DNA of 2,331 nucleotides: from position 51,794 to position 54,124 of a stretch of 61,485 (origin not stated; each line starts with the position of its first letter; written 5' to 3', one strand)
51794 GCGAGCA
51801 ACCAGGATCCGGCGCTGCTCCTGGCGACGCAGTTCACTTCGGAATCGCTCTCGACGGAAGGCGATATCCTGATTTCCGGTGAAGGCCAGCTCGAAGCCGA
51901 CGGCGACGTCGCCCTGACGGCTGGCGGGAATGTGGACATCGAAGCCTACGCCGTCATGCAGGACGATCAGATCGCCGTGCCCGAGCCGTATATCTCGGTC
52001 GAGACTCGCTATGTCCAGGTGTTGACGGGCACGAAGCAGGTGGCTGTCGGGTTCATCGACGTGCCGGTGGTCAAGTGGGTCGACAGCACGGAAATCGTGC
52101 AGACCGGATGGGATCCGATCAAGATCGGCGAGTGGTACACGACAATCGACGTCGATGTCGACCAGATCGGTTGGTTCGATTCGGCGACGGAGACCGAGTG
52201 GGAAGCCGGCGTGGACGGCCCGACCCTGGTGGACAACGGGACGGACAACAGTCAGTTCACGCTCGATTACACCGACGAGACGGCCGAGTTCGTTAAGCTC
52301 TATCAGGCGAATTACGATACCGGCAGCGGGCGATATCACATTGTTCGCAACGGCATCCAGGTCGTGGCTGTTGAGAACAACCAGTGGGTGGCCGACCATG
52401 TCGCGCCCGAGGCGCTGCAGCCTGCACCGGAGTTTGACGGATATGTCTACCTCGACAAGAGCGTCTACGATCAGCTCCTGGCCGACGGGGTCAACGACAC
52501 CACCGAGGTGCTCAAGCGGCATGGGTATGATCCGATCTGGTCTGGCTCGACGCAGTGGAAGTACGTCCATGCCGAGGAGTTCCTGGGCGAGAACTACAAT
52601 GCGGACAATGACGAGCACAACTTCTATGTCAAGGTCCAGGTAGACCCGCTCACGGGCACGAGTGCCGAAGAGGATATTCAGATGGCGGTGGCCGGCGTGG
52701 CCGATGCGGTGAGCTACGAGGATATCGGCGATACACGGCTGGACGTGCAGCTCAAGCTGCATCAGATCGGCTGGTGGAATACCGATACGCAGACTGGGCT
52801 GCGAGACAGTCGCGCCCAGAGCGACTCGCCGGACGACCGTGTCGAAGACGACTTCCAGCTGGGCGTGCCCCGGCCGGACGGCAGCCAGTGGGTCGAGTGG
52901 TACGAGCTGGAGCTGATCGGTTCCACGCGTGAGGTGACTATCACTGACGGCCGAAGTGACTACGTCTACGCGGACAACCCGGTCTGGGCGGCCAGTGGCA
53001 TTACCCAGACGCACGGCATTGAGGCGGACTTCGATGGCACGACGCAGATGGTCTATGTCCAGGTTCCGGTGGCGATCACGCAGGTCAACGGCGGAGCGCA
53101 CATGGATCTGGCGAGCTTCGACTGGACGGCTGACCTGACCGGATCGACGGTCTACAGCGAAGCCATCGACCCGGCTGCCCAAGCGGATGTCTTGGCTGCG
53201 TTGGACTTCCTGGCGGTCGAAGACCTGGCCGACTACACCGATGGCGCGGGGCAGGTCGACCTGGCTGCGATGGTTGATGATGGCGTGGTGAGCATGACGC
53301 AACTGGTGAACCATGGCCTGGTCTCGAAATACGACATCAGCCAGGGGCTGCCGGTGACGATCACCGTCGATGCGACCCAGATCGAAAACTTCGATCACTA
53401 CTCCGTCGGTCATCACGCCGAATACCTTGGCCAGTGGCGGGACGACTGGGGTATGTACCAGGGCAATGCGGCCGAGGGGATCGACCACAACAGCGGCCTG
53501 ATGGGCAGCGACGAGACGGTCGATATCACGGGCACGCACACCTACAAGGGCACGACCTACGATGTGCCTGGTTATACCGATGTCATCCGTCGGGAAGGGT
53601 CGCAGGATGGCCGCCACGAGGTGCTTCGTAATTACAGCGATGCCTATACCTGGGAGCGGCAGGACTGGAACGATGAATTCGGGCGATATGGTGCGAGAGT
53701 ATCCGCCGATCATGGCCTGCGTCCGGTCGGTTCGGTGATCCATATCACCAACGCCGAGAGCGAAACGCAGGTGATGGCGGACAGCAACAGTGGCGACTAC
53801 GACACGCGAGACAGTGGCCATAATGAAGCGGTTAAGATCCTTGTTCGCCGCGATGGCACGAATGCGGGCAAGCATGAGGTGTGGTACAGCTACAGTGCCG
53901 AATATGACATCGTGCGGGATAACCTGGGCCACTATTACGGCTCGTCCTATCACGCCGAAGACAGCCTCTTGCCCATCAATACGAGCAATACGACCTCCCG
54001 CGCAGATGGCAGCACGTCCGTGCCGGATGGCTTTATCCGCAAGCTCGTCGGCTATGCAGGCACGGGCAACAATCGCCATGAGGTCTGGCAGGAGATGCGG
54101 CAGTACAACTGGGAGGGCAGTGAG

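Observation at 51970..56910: Aromatic (W/Y/H/N-rich), lower-GC ~1,650-aa island interrupting the solenoid repeats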

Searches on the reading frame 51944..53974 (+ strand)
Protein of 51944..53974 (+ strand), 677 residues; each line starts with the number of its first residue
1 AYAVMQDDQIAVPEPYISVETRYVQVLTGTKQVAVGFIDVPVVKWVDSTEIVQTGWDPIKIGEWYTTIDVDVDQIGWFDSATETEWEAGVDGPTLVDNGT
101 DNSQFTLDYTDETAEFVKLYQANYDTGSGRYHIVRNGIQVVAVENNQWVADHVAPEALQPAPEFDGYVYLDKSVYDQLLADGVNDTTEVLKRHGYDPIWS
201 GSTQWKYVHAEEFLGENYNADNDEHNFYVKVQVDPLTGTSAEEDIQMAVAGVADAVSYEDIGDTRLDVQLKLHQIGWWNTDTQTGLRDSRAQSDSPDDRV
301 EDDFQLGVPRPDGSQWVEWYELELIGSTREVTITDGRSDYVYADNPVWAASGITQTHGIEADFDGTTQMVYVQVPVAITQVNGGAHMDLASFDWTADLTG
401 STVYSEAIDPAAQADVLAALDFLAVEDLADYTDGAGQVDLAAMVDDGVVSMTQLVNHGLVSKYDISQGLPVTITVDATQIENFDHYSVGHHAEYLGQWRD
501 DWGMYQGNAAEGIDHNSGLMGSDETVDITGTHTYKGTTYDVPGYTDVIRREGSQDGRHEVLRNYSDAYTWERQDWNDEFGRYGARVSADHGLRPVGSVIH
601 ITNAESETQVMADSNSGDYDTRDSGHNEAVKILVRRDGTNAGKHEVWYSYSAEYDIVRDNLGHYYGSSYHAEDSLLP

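Call 49: predict_structure(alignment_id=A2)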
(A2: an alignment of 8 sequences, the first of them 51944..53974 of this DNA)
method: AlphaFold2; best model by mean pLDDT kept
length: 677 residues; sequences in the alignment: 8
mean_pLDDT: 46.3   pTM: 0.31
mean pLDDT of the five models: 46.3, 45.5, 45.3, 43.2, 41.2
residues with pLDDT >= 90: 0; 70-90: 117; 50-70: 175; < 50: 385
segments of 3 or more residues with pLDDT < 50: 1-35, 37-67, 89-94, 100-104, 106-113, 127-132, 247-264, 290-307, 331-338, 379-407, 460-677
pLDDT, mean of each block of 10 residues (from residue 1): 27 25 34 40 36 34 45 65 64 48 47 60 55 53 81 79 75 75 63 64 80 63 66 75 54 31 51 72 72 42 49 74 59 46 55 66 54 61 44 40 42 60 64 74 71 55 32 28 22 24 23 21 25 34 24 23 21 29 25 22 22 27 26 28 27 24 24 27
secondary structure, 60 per line:
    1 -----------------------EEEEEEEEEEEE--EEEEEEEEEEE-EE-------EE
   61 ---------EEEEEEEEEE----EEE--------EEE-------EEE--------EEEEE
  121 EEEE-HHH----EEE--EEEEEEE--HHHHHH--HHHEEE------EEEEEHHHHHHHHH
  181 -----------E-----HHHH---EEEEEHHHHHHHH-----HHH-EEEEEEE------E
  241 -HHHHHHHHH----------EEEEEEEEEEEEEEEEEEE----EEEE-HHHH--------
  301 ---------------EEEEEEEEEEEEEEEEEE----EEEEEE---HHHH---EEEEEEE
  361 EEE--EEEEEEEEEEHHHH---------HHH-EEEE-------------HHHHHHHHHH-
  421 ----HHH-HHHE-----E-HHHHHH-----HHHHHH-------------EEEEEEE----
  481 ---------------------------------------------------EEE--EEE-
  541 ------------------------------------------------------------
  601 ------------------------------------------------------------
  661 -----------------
elements in order (helices of 4 or more, strands of 3 or more residues): E24-35 E38-48 E70-79 E84-86 E95-97 E105-107 E116-124 E133-135 E138-144 H147-152 E158-160 E167-171 H172-180 H198-201 E205-209 H210-217 E227-233 H242-250 E261-279 E284-287 H289-292 E316-333 E338-343 H347-350 E354-363 E366-375 H376-379 E393-396 H410-419 H440-445 H451-456 E470-476 E532-534 E537-539

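Call 56: fold_search(model_id=the predicted structure, library=pdb)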
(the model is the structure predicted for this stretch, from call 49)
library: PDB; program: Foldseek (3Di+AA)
matches with E <= 10: 103; with E <= 0.001: 0
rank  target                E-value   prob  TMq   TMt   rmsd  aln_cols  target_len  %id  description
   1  5iz5_A                1.1e+00  0.04  0.06  0.05  17.9       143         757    9  Human GIVD cytosolic phospholipase A2 (released 2016-06-08)
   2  3m7f_B                1.3e+00  0.02  0.05  0.17  20.6       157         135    8  Crystal structure of the Nedd4 C2/Grb10 SH2 complex (released 2010-10-27)
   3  8q67_A                1.7e+00  0.03  0.06  0.07  14.8       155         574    9  Crystal structure of a homohexameric MCM from M. acidophilum (released 2025-03-12)
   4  7f5m_A                4.1e+00  0.02  0.05  0.15  17.8       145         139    8  Crystal structure of Sas5 YEATS domain in complex with H3K27bz peptide (released 2022-03-16)
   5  7vcn_B                4.1e+00  0.01  0.05  0.06  20.9       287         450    9  Crystal Structure of PitA fragment from pilus islet-2 of Streptococcus oralis with Tb-Xo4 (released 2022-07-13)
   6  5vbz_A                4.9e+00  0.11  0.04  0.14   1.9        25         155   16  Crystal Structure of Small Molecule Disulfide 2C07 Bound to H-Ras M72C GppNHp (released 2017-10-25)
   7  8uvv                  4.9e+00  0.04  0.04  0.05  11.0        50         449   12  The NanJ sialidase catalytic domain in complex with Neu5Ac (released 2024-09-04)
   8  8q67_F                4.9e+00  0.02  0.05  0.06  13.2       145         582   10  Crystal structure of a homohexameric MCM from M. acidophilum (released 2025-03-12)
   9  7qtm_I                5.1e+00  0.09  0.04  0.14   3.4        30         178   10  Transition state analogue of small G protein in complex with relevant GAP (released 2023-01-25)
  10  8url                  5.1e+00  0.04  0.04  0.05  10.9        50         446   12  The Apo NanJ structure from Clostridium perfringens (released 2024-09-04)
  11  7ogd                  5.4e+00  0.09  0.04  0.15   3.7        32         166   12  GTPase HRAS mutant D33K under ambient pressure (released 2022-02-09)
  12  7f68                  5.4e+00  0.09  0.04  0.14   7.2        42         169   14  Crystal structure of N-ras S89D (released 2022-06-29)
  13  5mux_F                5.4e+00  0.08  0.03  0.04   2.0        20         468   25  Crystal structure of 2-methylcitrate dehydratase (MmgE) from Bacillus subtilis. (released 2018-02-14)
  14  8q67_C                5.4e+00  0.02  0.06  0.07  12.8       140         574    8  Crystal structure of a homohexameric MCM from M. acidophilum (released 2025-03-12)
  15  9y0g_B                5.7e+00  0.12  0.03  0.13   1.4        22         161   18  Crystal structure of NRas-G12D in complex with GDP and compound 1 (released 2026-02-25)
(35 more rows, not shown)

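Call 80: fold_search(model_id=the predicted structure, library=viral)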
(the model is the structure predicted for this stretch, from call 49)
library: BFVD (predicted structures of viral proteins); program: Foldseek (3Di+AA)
matches with E <= 10: 110; with E <= 0.001: 0
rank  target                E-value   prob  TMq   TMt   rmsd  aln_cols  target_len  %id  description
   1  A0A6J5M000            3.0e-02  0.05  0.05  0.04  50.7       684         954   11  Uncharacterized protein [uncultured Caudovirales phage]
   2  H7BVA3                5.2e-02  0.08  0.04  0.04  34.9       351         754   12  (no name in the UniProt tables at hand)
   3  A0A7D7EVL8            1.3e-01  0.08  0.05  0.09  37.0       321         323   14  (no name in the UniProt tables at hand)
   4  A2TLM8                2.2e-01  0.04  0.04  0.11  31.8       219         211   10  Non-structural protein NS2 (Fragment) [Warrego virus]
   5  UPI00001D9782         2.6e-01  0.03  0.05  0.09  41.4       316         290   11  (no name look-up for this kind of identifier)
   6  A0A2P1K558            3.5e-01  0.03  0.03  0.06  32.8       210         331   15  Non-structural protein NS2 (Fragment) [Ninarumi virus]
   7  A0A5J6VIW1            4.8e-01  0.01  0.05  0.05  45.1       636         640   11  Uncharacterized protein [Megaviridae environmental sample]
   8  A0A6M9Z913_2          5.4e-01  0.01  0.05  0.04  60.8       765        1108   10  Peptidase C3 domain-containing protein [Riboviria sp.]
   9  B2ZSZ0                6.8e-01  0.03  0.05  0.10  28.6       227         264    9  Non-structural protein NS2 (Fragment) [Sandy Bay Virus]
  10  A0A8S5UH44            6.8e-01  0.01  0.05  0.04  56.0       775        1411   12  Uncharacterized protein [Myoviridae sp. ctshb19]
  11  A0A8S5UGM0            7.6e-01  0.02  0.05  0.07  40.1       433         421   11  Uncharacterized protein [Myoviridae sp. ctshb19]
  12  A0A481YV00            7.6e-01  0.02  0.05  0.06  42.2       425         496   15  Uncharacterized protein [Marseillevirus LCMAC201]
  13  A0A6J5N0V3            8.0e-01  0.01  0.05  0.05  38.6       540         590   10  Uncharacterized protein (Fragment) [uncultured Caudovirales phage]
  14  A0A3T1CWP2            8.9e-01  0.02  0.05  0.09  28.5       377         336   10  Uncharacterized protein [Acanthamoeba castellanii medusavirus J1]
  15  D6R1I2                1.1e+00  0.02  0.04  0.07  33.7       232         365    8  Non-structural protein NS2 [African horse sickness virus]
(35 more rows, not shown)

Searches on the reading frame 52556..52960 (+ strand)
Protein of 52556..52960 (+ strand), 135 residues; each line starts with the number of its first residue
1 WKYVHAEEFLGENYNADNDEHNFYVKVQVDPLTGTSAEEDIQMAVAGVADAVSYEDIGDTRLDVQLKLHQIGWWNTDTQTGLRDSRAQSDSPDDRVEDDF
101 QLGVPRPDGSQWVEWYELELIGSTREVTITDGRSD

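Call 72: find_homologous_proteins(query=A4, max_evalue=0.01)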
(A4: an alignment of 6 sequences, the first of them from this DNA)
Query A4 (6 sequences): 789 candidates shared short words with the query, none scored E <= 0.01.
